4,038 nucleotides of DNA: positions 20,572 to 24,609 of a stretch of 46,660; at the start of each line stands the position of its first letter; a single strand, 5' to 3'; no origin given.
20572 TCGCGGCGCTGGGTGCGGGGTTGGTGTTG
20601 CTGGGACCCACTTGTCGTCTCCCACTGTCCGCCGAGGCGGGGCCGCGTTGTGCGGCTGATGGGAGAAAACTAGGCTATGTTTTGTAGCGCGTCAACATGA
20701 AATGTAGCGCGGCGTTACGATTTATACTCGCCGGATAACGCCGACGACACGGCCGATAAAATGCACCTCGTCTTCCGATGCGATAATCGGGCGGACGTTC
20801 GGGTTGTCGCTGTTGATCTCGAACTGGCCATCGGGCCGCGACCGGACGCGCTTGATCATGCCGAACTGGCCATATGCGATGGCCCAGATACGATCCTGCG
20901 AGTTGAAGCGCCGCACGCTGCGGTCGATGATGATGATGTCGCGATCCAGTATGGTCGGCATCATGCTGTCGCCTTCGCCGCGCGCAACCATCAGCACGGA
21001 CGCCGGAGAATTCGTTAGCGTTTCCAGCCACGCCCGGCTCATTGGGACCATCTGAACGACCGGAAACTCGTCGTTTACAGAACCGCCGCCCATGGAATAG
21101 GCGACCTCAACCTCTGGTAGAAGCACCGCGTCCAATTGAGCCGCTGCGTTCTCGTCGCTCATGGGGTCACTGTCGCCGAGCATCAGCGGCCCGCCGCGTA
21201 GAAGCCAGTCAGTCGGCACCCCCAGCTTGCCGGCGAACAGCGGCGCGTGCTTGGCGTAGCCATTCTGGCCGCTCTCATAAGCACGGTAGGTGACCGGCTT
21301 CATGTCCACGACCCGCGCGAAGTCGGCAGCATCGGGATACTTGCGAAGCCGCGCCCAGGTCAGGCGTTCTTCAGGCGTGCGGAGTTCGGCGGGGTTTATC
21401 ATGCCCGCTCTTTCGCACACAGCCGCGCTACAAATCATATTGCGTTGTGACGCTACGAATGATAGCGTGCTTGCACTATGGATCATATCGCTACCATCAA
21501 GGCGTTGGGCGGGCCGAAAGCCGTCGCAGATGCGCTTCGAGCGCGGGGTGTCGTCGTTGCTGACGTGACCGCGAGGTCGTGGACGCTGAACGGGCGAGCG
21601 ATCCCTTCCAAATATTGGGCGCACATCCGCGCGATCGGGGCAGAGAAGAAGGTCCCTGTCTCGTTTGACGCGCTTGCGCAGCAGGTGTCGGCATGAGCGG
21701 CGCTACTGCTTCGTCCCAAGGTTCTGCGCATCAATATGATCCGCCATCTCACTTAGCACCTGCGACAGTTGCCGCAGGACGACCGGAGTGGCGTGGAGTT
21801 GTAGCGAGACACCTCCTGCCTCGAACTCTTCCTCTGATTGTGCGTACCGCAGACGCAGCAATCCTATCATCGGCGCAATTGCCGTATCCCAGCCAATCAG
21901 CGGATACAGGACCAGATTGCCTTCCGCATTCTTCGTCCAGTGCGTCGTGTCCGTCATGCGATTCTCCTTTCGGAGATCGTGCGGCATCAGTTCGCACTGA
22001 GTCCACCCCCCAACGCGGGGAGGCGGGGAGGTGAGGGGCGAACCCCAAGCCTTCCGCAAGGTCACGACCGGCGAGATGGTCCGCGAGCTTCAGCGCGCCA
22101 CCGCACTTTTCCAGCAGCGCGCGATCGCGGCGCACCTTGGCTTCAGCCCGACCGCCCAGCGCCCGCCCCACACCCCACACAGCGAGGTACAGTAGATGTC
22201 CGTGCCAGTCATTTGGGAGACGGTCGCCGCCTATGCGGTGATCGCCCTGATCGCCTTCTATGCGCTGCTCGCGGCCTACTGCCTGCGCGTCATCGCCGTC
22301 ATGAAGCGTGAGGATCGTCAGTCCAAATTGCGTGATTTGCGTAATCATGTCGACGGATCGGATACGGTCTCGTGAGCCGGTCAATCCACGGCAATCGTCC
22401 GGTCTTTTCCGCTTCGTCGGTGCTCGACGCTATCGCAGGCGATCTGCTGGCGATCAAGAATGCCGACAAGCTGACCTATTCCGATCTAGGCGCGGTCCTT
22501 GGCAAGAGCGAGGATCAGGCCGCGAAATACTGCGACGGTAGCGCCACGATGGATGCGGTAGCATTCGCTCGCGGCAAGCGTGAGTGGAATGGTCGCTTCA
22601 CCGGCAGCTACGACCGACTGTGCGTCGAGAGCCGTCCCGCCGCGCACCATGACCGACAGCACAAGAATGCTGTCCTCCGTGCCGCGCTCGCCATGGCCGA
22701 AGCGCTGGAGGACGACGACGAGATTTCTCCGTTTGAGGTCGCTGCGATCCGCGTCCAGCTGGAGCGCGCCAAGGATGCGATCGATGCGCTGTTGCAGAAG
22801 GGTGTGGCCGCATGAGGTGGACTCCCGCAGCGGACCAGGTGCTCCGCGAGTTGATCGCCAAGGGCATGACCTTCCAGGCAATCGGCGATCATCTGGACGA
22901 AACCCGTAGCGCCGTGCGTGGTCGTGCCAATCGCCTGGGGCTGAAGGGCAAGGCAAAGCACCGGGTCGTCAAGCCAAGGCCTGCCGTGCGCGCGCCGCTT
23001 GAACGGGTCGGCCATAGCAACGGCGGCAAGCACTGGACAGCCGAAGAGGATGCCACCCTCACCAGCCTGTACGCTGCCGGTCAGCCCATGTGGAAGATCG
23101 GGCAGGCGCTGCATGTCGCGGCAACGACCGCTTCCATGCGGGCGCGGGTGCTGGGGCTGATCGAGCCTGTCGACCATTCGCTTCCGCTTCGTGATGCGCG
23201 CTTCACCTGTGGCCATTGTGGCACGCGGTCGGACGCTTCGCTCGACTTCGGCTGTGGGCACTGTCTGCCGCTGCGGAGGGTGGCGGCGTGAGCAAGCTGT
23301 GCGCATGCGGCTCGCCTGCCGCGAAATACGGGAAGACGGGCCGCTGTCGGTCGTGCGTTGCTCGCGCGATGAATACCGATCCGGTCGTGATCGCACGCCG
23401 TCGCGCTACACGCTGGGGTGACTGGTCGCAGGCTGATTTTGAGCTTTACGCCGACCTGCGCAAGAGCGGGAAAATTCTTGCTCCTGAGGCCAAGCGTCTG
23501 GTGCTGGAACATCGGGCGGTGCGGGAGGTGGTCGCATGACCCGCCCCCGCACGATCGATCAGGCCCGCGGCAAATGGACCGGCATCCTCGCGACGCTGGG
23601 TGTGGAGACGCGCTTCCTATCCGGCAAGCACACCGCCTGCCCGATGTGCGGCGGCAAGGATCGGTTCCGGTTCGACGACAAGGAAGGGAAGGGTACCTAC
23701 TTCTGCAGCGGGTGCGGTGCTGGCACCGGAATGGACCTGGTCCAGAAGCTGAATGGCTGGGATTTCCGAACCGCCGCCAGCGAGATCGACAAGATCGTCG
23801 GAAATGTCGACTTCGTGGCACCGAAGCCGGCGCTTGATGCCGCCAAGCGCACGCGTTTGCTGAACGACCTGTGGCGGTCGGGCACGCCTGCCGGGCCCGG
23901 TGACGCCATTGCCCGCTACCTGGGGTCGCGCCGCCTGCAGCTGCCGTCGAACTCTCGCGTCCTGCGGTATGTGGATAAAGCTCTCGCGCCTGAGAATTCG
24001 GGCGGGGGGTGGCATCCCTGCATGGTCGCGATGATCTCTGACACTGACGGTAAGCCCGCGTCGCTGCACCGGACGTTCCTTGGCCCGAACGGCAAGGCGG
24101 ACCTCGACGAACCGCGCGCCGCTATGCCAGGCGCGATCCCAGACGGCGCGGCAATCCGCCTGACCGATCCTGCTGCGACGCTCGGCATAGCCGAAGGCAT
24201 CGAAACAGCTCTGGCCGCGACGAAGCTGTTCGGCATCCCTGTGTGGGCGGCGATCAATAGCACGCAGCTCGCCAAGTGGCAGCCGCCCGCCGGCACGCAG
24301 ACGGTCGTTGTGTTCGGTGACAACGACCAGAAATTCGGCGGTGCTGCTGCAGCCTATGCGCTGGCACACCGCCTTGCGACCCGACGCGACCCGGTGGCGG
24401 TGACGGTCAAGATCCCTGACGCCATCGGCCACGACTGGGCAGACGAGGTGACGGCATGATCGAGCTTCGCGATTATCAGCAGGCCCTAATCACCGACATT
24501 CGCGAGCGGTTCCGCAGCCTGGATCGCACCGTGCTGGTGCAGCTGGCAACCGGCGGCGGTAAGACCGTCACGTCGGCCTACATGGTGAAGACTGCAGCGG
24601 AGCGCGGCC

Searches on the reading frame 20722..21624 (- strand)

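Call 13: search_protein_families(library=phrogs, max_evalue=0.00001, proteins=[window:20722-21624:-])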
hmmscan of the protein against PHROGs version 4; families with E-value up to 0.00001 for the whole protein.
window:20722-21624:- (300 aa): 3 families
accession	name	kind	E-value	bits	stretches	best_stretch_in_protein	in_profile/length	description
phrog_4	-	transcription regulation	4.4e-35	122.4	1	100-298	151-337/400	transcriptional repressor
phrog_6201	-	transcription regulation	3.6e-13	50.5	1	203-297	17-115/121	CI-like repressor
phrog_811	-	DNA, RNA and nucleotide metabolism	6.1e-07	30.1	1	213-299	50-134/140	UmuD-like protein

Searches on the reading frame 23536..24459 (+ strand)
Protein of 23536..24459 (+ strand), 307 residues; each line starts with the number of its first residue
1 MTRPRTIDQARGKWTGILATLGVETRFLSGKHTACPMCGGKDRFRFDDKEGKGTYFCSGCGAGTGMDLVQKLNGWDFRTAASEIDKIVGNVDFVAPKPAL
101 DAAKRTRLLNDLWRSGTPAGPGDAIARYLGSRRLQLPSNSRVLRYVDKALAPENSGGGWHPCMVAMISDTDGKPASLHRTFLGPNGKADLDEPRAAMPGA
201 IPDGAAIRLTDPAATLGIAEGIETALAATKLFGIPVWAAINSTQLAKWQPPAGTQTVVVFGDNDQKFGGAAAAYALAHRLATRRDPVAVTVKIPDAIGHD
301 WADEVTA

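Call 13: search_protein_families(library=phrogs, max_evalue=0.00001, proteins=[window:23536-24459:+])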
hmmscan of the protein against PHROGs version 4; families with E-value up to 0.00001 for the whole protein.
window:23536-24459:+ (307 aa): 5 families
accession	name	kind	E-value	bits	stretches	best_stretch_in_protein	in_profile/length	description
phrog_510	-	DNA, RNA and nucleotide metabolism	4.7e-69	234.8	1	4-305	16-345/667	DNA primase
phrog_25777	-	DNA, RNA and nucleotide metabolism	2e-18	66.9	1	5-68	43-105/907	DNA primase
phrog_2249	-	DNA, RNA and nucleotide metabolism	3e-16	60.2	1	31-277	15-280/802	DNA primase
phrog_1139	-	DNA, RNA and nucleotide metabolism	1.5e-08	34.1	1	10-303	22-267/895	DNA primase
phrog_47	-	DNA, RNA and nucleotide metabolism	4.7e-07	29.7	1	13-288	30-306/947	DNA primase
